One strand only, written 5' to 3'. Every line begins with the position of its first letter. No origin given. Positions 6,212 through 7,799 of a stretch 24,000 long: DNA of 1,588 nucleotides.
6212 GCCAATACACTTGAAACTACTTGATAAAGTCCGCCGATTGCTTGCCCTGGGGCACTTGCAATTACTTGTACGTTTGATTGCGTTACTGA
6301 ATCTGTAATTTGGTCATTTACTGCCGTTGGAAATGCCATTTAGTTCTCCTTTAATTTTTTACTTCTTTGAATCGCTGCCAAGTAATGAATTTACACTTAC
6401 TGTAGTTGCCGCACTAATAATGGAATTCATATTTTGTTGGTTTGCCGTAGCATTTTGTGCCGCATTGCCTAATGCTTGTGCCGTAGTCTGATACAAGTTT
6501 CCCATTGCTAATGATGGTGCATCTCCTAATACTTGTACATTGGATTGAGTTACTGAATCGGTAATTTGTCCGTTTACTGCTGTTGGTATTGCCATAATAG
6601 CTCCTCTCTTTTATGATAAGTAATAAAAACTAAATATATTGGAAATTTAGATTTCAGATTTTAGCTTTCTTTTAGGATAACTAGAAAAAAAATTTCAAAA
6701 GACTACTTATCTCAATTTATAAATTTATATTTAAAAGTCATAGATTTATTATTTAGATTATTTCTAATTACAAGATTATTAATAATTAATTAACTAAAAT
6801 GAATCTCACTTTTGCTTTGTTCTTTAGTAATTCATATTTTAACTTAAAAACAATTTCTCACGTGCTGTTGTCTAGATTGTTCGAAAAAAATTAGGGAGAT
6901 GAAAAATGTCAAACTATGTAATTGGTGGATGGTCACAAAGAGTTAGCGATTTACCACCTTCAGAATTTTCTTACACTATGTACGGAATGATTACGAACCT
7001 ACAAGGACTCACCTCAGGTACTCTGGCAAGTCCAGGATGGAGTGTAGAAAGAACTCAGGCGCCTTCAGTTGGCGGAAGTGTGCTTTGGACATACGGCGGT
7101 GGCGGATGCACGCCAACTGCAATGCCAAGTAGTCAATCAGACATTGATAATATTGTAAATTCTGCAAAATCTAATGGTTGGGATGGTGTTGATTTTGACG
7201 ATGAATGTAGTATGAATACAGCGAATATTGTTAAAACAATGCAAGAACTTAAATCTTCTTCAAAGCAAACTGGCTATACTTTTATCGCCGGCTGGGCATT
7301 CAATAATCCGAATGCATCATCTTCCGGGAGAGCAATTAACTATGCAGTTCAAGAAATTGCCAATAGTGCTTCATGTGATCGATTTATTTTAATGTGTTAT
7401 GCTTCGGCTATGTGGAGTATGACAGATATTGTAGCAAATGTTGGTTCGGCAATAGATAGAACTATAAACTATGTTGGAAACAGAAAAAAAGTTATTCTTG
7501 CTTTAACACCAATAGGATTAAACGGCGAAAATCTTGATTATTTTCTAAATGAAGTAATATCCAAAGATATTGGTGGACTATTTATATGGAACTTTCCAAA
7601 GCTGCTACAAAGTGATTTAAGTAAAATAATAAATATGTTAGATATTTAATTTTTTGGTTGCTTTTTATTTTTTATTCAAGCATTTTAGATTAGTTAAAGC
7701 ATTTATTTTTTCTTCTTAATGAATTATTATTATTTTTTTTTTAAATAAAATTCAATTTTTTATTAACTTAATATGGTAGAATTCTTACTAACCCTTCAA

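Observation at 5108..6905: R-body (Reb / killing-trait) operon with three tandem short paralogues in a non-proteobacterial-looking genome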

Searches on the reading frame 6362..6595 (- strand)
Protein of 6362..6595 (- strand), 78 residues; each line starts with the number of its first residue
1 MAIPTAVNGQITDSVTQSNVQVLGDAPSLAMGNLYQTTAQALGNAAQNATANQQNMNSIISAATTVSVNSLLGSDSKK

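Call 3: search_protein_families(library=pfam, proteins=[window:6362-6595:-], max_evalue=1)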
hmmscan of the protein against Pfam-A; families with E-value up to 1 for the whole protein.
window:6362-6595:- (78 aa): 1 family
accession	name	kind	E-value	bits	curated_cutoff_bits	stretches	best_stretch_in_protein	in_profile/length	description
PF11747.13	RebB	-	5e-28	97.4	24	1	11-77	1-67/68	Killing trait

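Call 4: search_protein_families(library=ncbifam, proteins=[window:6362-6595:-], max_evalue=1)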
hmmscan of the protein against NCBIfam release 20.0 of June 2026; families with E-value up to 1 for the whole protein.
window:6362-6595:- (78 aa): 0 families

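Call 11: find_homologous_proteins(query=window:6362-6595:-)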
Query window:6362-6595:- (78 aa): 267 proteins with E <= 0.001 among 267 candidates; the best 120 are listed.
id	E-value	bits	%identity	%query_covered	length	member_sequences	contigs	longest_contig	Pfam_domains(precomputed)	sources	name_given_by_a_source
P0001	3.0e-38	145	100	100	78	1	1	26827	PF11747.14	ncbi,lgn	-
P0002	1.4e-26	109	74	100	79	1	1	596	PF11747.14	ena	-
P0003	1.2e-25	106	75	92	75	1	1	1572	PF11747.14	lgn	-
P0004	4.6e-23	98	71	100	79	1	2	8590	PF11747.14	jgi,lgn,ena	jgi:hypothetical protein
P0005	4.7e-23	98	71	100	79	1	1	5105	PF11747.14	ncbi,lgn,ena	-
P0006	6.4e-23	97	68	100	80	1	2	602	PF11747.14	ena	-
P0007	5.5e-22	94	68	100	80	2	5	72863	PF11747.14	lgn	-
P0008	1.2e-21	93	70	97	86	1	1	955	PF11747.14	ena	-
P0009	1.8e-21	93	74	94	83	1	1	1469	PF11747.14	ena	-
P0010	2.7e-21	92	70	95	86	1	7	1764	PF11747.14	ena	-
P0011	2.7e-21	92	68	94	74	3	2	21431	PF11747.14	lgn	-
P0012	2.9e-21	92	65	100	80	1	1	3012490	PF11747.14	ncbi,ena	-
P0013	4.3e-21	92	70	97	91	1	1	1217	PF11747.14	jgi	-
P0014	7.9e-21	91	67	92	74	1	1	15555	PF11747.14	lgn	-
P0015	8.1e-21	91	68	97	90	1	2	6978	PF11747.14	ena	-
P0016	8.1e-21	91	68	97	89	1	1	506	PF11747.14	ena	-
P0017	8.5e-21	91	68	97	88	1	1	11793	PF11747.14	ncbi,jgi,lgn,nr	ncbi:MAG TPA: glycerol-3-phosphate dehydrogenase [Cytophagales bacterium]|nr:glycerol-3-phosphate de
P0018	8.7e-21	91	68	97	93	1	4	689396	PF11747.14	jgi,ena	-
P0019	9.3e-21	90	71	97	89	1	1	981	PF11747.14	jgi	jgi:hypothetical protein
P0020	9.3e-21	90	68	97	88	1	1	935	PF11747.14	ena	-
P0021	1.0e-20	90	68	97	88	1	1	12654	PF11747.14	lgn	-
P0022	1.0e-20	90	68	97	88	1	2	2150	PF11747.14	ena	-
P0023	1.1e-20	90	68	97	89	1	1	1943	PF11747.14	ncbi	-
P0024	1.1e-20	90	68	97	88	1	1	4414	PF11747.14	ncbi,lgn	ncbi:MAG: RebB family R body protein [Bacteroidota bacterium]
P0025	1.2e-20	90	68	97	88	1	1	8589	PF11747.14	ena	-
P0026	1.3e-20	90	71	97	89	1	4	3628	PF11747.14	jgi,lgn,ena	jgi:hypothetical protein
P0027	1.4e-20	90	68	97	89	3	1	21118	PF11747.14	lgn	-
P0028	1.5e-20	90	70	97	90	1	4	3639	PF11747.14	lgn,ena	-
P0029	1.6e-20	90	67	100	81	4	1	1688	PF11747.14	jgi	jgi:hypothetical protein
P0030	2.2e-20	89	68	97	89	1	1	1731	PF11747.14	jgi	jgi:hypothetical protein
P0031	2.3e-20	89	70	97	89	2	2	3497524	PF11747.14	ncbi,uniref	ncbi:RebB family R body protein [Burkholderia sp. 22PA0099]|uniref:RebB family R body protein n=1 Ta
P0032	2.4e-20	89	67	97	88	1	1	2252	PF11747.14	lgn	-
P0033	2.4e-20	89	67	97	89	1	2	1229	PF11747.14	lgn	-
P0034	2.5e-20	89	67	97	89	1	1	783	PF11747.14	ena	-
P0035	2.7e-20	89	84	64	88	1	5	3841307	PF11747.14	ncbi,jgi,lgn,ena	-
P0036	2.8e-20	89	65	99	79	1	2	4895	PF11747.14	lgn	-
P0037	3.1e-20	89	67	97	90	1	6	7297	PF11747.14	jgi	jgi:hypothetical protein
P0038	3.2e-20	89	68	97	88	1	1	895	PF11747.14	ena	-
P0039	3.3e-20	89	67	97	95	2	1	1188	PF11747.14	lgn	-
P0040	3.6e-20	89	67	97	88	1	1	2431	PF11747.14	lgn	-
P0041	3.9e-20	89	76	95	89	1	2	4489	PF11747.14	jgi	jgi:Killing trait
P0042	4.1e-20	88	84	64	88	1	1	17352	PF11747.14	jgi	-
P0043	4.5e-20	88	67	97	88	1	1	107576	PF11747.14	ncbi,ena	-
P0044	4.6e-20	88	68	97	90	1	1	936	PF11747.14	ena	-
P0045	4.8e-20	88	70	97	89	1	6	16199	PF11747.14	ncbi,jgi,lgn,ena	jgi:hypothetical protein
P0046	4.9e-20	88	67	96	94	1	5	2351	PF11747.14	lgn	-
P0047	5.0e-20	88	64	97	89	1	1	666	PF11747.14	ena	-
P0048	5.4e-20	88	68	97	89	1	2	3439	PF11747.14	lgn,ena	-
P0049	5.6e-20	88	75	91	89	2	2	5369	PF11747.14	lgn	-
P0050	5.7e-20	88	82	50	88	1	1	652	PF11747.14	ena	-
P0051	5.7e-20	88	67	97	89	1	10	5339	PF11747.14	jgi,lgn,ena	jgi:hypothetical protein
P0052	6.0e-20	88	64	96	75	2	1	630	PF11747.14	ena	-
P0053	6.1e-20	88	70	97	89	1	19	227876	PF11747.14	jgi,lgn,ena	-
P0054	7.5e-20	88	67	97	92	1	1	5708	PF11747.14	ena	-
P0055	7.6e-20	88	67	97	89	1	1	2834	PF11747.14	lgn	-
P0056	7.9e-20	88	67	97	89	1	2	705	PF11747.14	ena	-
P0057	9.2e-20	87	66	99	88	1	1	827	PF11747.14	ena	-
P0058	9.9e-20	87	68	94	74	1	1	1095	PF11747.14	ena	-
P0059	1.3e-19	87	66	94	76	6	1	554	PF11747.14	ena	-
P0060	1.5e-19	87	67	96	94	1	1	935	PF11747.14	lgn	-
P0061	1.6e-19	87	70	97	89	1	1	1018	PF11747.14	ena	-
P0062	1.7e-19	86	67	97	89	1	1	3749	PF11747.14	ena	-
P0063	1.8e-19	86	67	97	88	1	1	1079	PF11747.14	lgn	-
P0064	1.9e-19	86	67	97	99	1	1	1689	PF11747.14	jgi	jgi:hypothetical protein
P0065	1.9e-19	86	68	97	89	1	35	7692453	PF11747.14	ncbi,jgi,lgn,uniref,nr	ncbi:RebB family R body protein [Bradyrhizobium sp. HKCCYLRH2060]|jgi:hypothetical protein|uniref:Re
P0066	2.0e-19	86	67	97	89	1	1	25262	PF11747.14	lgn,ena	-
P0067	2.0e-19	86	64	97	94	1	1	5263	PF11747.14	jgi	-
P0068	2.3e-19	86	68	97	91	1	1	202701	PF11747.14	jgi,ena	-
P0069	2.3e-19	86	64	97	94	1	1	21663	PF11747.14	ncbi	-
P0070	2.3e-19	86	69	97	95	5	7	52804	PF11747.14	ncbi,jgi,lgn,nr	ncbi:MAG TPA: RebB family R body protein [Candidatus Angelobacter sp.]|jgi:hypothetical protein|nr:R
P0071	2.3e-19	86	63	97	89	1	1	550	PF11747.14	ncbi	-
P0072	2.5e-19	86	67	97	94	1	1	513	PF11747.14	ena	-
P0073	2.6e-19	86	68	96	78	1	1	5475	PF11747.14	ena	-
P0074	2.8e-19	86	68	97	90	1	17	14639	PF11747.14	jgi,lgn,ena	jgi:hypothetical protein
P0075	2.9e-19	86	66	97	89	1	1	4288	PF11747.14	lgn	-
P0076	2.9e-19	86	81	55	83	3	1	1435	PF11747.14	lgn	-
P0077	3.1e-19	86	64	97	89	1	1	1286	PF11747.14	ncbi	-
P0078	3.6e-19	85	66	97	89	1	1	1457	PF11747.14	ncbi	-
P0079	3.9e-19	85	67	97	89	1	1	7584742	PF11747.14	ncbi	ncbi:RebB family R body protein [Bradyrhizobium sp. USDA 4353]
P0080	3.9e-19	85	66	97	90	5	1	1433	PF11747.14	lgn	-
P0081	4.0e-19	85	67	97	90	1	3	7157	PF11747.14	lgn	-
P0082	4.1e-19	85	66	97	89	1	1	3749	PF11747.14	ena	-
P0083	4.4e-19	85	64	97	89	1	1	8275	PF11747.14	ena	-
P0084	4.6e-19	85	64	97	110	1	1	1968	PF11747.14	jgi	-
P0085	4.8e-19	85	67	96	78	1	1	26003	PF11747.14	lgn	-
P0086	4.9e-19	85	64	97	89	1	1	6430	PF11747.14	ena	-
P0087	5.1e-19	85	77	45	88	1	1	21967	PF11747.14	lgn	-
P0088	5.1e-19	85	68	96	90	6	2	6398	PF11747.14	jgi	jgi:hypothetical protein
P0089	5.2e-19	85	67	97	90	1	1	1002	PF11747.14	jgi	jgi:Killing trait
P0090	6.0e-19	85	66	97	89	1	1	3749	PF11747.14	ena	-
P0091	6.2e-19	85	66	95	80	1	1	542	PF11747.14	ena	-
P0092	6.3e-19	85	66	97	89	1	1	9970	PF11747.14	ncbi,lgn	ncbi:MAG: RebB family R body protein [Desulfobacteraceae bacterium]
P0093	6.4e-19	85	67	97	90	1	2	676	PF11747.14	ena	-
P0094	6.4e-19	85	67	97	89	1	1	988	PF11747.14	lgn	-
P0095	6.9e-19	85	67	97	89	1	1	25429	PF11747.14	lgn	-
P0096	7.1e-19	85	64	99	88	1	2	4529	PF11747.14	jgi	jgi:hypothetical protein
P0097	7.1e-19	85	67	96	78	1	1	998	PF11747.14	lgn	-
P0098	7.2e-19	85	67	96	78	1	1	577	PF11747.14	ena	-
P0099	7.2e-19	85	66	97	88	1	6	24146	PF11747.14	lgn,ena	-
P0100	7.6e-19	84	64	97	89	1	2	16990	PF11747.14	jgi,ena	jgi:killing trait domain-containing protein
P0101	8.2e-19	84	80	64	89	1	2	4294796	PF11747.14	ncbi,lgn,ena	-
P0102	9.2e-19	84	67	97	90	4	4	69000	PF11747.14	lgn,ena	-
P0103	9.4e-19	84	64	97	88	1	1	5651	PF11747.14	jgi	-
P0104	1.0e-18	84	69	90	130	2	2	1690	PF11747.14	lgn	-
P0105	1.1e-18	84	74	87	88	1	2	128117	PF11747.14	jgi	jgi:hypothetical protein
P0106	1.1e-18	84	64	97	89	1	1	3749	PF11747.14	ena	-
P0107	1.2e-18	84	66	95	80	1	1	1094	PF11747.14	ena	-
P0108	1.2e-18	84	67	97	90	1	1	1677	PF11747.14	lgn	-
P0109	1.3e-18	84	63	97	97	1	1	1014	PF11747.14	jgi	jgi:hypothetical protein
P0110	1.3e-18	84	63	97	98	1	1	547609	PF11747.14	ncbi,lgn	-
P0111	1.3e-18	84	63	97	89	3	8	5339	PF11747.14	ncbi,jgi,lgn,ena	jgi:hypothetical protein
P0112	1.8e-18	83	67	97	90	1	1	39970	PF11747.14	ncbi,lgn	-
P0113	1.8e-18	83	67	97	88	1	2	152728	PF11747.14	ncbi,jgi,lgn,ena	-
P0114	1.8e-18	83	64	97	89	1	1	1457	PF11747.14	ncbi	-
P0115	1.9e-18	83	63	100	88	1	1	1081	PF11747.14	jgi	jgi:Killing trait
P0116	2.1e-18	83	66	94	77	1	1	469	PF11747.14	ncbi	-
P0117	2.2e-18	83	82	64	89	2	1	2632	PF11747.14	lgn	-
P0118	2.2e-18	83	67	97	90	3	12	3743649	PF11747.14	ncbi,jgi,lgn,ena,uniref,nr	ncbi:RebB family R body protein [Burkholderia plantarii]|uniref:Protein RebA n=2 Tax=Burkholderiacea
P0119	2.3e-18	83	66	97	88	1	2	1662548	PF11747.14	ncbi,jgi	jgi:Killing trait.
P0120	2.3e-18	83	69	91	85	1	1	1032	PF11747.14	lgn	-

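Call 13: find_encoding_contigs(protein=P0001, flank=3000, max_places=3)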
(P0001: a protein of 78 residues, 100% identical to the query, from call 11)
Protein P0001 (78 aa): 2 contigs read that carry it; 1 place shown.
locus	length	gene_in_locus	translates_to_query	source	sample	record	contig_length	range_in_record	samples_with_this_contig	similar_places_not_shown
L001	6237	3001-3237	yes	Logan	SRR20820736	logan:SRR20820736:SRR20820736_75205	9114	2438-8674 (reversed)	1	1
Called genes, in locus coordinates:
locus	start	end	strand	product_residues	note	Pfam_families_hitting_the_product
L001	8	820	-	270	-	PF02518:HATPase_c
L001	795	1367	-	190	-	-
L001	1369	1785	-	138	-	-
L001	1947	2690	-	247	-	PF00704:Glyco_hydro_18 (weak)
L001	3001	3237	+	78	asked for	PF11747:RebB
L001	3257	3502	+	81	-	PF11747:RebB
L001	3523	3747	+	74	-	PF11747:RebB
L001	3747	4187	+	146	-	-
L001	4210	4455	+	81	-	-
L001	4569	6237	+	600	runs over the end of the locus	PF01839:FG-GAP (faint), PF13517:FG-GAP_3, PF07593:UnbV_ASPIC, PF18962:Por_Secre_tail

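Call 14: find_encoding_contigs(protein=P0012, flank=6000, max_places=3)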
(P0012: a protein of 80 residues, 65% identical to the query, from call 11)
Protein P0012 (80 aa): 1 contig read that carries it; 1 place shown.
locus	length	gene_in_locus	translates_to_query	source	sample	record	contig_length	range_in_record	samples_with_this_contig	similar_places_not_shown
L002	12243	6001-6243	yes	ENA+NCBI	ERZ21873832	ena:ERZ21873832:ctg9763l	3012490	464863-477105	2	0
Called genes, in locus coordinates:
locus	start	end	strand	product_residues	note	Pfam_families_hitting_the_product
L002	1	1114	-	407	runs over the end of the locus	PF00872:Transposase_mut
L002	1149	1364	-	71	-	-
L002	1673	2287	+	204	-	PF12900:Pyridox_ox_2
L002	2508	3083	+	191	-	PF03009:GDPD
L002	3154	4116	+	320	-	PF01764:Lipase_3 (weak), PF07819:PGAP1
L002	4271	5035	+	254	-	PF03372:Exo_endo_phos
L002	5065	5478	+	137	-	PF20791:Acyl-ACP_TE_C, PF13279:4HBT_2, PF03061:4HBT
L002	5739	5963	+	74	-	PF11747:RebB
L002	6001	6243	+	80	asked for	PF11747:RebB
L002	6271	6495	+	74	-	PF11747:RebB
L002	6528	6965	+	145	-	PF11747:RebB (weak)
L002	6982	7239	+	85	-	-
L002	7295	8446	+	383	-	-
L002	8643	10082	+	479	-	PF00144:Beta-lactamase, PF07719:TPR_2 (faint), PF13181:TPR_8 (faint), PF00515:TPR_1 (weak)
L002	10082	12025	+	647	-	PF14508:GH97_N, PF10566:Glyco_hydro_97, PF14509:GH97_C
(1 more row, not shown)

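Call 25: search_solved_structures(query=window:6362-6595:-, max_evalue=1)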
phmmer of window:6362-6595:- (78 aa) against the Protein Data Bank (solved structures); distinct sequences matched with E-value up to 1: 0.

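Call 42: find_encoding_contigs(protein=P0118, flank=6000, max_places=2)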
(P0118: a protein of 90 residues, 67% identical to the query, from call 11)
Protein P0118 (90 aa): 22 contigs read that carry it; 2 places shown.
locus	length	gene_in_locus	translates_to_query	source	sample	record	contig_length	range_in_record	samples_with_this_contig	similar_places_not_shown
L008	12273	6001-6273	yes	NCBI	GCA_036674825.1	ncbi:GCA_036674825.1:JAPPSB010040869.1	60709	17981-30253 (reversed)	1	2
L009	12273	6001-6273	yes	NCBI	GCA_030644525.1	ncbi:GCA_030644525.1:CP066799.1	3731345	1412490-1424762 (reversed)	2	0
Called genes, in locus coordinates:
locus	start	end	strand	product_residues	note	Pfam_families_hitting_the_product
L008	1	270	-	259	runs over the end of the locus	PF12706:Lactamase_B_2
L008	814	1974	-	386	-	PF06441:EHN, PF00561:Abhydrolase_1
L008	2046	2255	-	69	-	-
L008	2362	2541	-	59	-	-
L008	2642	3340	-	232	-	PF08924:Rv2525c_GlyHyd-like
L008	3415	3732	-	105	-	-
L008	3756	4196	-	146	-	-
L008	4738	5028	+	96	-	PF11747:RebB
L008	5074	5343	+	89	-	PF11747:RebB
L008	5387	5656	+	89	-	PF11747:RebB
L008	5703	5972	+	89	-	PF11747:RebB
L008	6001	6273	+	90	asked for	PF11747:RebB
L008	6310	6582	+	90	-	PF11747:RebB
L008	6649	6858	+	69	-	PF11747:RebB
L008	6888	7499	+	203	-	-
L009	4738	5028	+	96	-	PF11747:RebB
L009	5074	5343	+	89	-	PF11747:RebB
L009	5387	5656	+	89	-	PF11747:RebB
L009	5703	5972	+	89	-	PF11747:RebB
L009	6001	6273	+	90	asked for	PF11747:RebB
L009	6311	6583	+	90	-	PF11747:RebB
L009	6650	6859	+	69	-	PF11747:RebB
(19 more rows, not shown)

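Call 54: search_dna_similar(query=window:6362-6595:-, collection=plasmids, mode=protein, max_evalue=0.001, max_rows=40, rows=spread)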
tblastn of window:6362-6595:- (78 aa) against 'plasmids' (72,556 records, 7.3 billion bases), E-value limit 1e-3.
Records with a match: 17; places in all: 49; records where one place covers at least 80% of the query: 13.
Best place of each record, by identity: 60-80% 12; <60% 5.
By first word of the organism name: Azospirillum 7; Vibrio 4; Ralstonia 1; Photobacterium 1; Eleftheria 1; Ruegeria 1; Candidatus 1; Burkholderia 1.
By predicted mobility (MOB-suite, as given by PLSDB): non-mobilizable 16; mobilizable 1.
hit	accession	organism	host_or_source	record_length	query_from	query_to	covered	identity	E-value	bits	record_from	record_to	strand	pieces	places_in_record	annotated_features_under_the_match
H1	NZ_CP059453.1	Azospirillum brasilense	Prokaryotes,soil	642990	1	76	97%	68.5%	6e-11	124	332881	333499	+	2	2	RebB family R body protein (x2)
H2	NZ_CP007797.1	Azospirillum argentinense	Triticum aestivum L.,Root,wheat ...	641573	1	76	97%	68.5%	1e-10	123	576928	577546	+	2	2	RebB family R body protein (x2)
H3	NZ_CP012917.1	Azospirillum brasilense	Digitaria eriantha,microbe,root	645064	1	76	97%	68.5%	1e-10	123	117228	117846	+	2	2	RebB family R body protein (x2)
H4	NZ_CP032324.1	Azospirillum argentinense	soil sample,Agricultural field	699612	1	76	97%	68.5%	1e-10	123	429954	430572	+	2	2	RebB family R body protein (x2)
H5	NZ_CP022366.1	Azospirillum sp. TSH58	single cell,paddy soils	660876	1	76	97%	68.5%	9e-11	123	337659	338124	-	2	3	RebB family R body protein (x2)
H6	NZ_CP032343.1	Azospirillum brasilense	soil sample,Agricultural field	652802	1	76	97%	68.5%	1e-10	122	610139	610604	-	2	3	RebB family R body protein (x2)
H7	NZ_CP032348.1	Azospirillum brasilense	soil sample,Agricultural field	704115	1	76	97%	68.5%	1e-10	122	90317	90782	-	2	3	RebB family R body protein (x2)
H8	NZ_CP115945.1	Ralstonia syzygii R24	Syzygium aromaticum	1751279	1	76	97%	63.2%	3e-11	64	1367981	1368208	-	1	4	none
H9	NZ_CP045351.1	Vibrio aquimaris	pure culture,Non-filtered water from ...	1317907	3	74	92%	55.8%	7e-4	85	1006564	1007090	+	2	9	none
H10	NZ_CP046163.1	Vibrio sp. THAF191c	pure culture,Surface of a polyethylene ...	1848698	7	72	85%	58.5%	2e-4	87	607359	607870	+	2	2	none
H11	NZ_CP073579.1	Photobacterium sp. GJ3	-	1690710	3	74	92%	52.8%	3e-5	47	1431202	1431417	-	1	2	record has no annotation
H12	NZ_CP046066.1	Vibrio sp. THAF191d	pure culture,Surface of a polyethylene ...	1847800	7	72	85%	56.1%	2e-4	44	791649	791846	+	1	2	none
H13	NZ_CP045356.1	Vibrio sp. THAF64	pure culture,Surface of a sandy ...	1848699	7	72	85%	56.1%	2e-4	44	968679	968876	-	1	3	none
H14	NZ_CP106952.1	Eleftheria terrae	soil sample,soil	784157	1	35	45%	77.1%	3e-11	64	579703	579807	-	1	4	RebB family R body protein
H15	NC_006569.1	Ruegeria pomeroyi DSS-3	-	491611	1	35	45%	68.6%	3e-8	55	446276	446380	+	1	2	RebB family R body protein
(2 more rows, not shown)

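Call 56: predict_structure(alignment_id=A6)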
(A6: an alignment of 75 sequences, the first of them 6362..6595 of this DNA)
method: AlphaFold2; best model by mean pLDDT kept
length: 78 residues; sequences in the alignment: 75
mean_pLDDT: 89.3   pTM: 0.51
mean pLDDT of the five models: 89.3, 88.3, 85.7, 83.4, 83.2
residues with pLDDT >= 90: 56; 70-90: 14; 50-70: 8; < 50: 0
segments of 3 or more residues with pLDDT < 50: none
pLDDT, mean of each block of 10 residues (from residue 1): 72 90 92 97 98 97 93 72
secondary structure, 60 per line:
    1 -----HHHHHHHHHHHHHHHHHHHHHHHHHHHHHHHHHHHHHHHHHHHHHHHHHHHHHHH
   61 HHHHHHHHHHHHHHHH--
elements in order: H6-76

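Call 65: find_related_loci(query=A3, collection=viral_contigs, flank=4000)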
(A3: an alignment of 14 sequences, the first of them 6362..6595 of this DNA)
Query A3 (78 aa) in viral_contigs; peptide patterns used: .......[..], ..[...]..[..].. (x = any residue, [..] = any of these).
102 stretches matched a pattern; 1 encode a relative of the query (tblastn E <= 1e-3); 1 distinct loci.
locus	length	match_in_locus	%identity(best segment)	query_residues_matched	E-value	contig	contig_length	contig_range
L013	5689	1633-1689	74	2-20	2e-6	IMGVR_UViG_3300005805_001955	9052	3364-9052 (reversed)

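Call 67: search_protein_families(library=phrogs, proteins=[window:6362-6595:-], max_evalue=0.01)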
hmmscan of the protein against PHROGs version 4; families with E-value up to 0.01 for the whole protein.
window:6362-6595:- (78 aa): 1 family
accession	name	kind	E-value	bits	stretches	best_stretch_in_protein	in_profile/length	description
phrog_32040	-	unknown function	3.2e-16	60.4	1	6-69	16-79/118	-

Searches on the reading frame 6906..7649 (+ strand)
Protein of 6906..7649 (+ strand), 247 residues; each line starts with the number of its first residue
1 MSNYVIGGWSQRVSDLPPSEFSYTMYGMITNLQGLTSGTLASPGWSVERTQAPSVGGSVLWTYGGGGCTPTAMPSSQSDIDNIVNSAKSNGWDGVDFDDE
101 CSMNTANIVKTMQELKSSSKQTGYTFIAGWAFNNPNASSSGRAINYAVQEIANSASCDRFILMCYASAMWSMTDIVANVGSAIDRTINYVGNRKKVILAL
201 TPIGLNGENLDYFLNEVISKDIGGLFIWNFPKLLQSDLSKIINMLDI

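Call 3: search_protein_families(library=pfam, proteins=[window:6906-7649:+], max_evalue=1)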
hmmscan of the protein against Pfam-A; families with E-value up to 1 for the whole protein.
window:6906-7649:+ (247 aa): 2 families
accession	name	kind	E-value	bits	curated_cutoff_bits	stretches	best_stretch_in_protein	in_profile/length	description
PF00704.34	Glyco_hydro_18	-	7.7e-06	26.2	29.6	1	77-200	91-226/317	Glycosyl hydrolases family 18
PF16463.11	Phage_TTP_13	-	0.035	14.1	25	1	157-190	95-128/137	Phage tail tube protein family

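Call 4: search_protein_families(library=ncbifam, proteins=[window:6906-7649:+], max_evalue=1)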
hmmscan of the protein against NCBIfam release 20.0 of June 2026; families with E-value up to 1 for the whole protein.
window:6906-7649:+ (247 aa): 0 families

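Call 66: search_solved_structures(query=window:6906-7646:+, max_evalue=1)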
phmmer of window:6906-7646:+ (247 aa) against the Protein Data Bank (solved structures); distinct sequences matched with E-value up to 1: 0.

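Call 67: search_protein_families(library=phrogs, proteins=[window:6906-7646:+], max_evalue=0.01)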
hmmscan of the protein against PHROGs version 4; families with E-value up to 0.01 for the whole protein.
window:6906-7646:+ (247 aa): 0 families
